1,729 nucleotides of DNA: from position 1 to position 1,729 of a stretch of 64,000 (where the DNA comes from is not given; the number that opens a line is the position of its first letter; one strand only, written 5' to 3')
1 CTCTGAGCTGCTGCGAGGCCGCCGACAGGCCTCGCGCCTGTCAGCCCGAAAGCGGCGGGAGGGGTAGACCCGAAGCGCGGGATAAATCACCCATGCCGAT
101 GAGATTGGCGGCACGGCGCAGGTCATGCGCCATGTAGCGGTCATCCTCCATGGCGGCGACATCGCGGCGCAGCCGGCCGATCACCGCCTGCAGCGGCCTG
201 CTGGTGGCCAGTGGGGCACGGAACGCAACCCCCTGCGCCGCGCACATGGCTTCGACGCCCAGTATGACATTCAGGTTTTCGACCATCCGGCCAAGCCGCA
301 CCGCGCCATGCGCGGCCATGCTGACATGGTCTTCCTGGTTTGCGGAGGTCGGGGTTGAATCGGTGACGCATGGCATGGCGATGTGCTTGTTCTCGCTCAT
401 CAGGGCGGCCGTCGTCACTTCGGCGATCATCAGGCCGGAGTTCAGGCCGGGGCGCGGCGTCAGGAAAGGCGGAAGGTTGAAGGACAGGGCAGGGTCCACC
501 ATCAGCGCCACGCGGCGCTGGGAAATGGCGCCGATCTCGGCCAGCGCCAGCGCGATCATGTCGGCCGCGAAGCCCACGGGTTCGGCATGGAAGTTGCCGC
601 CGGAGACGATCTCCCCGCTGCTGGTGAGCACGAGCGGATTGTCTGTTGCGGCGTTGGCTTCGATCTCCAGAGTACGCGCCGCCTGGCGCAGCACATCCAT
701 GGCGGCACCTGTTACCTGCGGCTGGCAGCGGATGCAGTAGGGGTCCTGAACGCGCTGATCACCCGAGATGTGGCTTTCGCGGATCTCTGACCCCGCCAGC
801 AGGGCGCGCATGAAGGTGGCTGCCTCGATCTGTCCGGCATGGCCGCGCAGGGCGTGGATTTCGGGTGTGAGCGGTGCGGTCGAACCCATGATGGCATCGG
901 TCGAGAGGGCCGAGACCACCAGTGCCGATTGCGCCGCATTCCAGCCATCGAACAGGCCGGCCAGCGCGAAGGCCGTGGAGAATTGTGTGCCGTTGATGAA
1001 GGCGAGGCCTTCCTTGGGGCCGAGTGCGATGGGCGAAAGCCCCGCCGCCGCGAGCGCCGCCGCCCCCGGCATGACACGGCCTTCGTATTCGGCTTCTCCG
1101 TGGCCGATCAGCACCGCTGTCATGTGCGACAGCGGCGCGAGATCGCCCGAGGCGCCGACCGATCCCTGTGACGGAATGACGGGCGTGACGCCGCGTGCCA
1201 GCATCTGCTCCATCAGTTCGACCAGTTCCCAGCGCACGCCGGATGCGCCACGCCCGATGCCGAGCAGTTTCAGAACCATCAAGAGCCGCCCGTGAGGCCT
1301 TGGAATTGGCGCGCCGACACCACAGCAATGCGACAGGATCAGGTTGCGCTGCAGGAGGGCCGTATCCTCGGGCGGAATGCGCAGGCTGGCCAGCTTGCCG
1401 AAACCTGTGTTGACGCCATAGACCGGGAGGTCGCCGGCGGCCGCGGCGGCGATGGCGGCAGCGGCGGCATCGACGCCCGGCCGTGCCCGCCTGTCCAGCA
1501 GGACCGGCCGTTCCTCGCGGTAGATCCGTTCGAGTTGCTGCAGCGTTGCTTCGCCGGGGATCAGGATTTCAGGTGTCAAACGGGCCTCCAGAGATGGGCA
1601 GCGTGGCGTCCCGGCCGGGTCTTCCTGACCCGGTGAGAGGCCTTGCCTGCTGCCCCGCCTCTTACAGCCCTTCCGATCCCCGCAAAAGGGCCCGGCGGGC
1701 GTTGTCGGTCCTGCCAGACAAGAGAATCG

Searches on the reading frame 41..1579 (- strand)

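Call 4: search_protein_families(library=pfam, proteins=[window:41-1579:-])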
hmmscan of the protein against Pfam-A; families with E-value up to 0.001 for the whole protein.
window:41-1579:- (512 aa): 1 family
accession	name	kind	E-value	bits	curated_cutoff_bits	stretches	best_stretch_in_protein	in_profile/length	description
PF00221.24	Lyase_aromatic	-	6.1e-179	596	27.3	1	12-471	2-465/466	Aromatic amino acid lyase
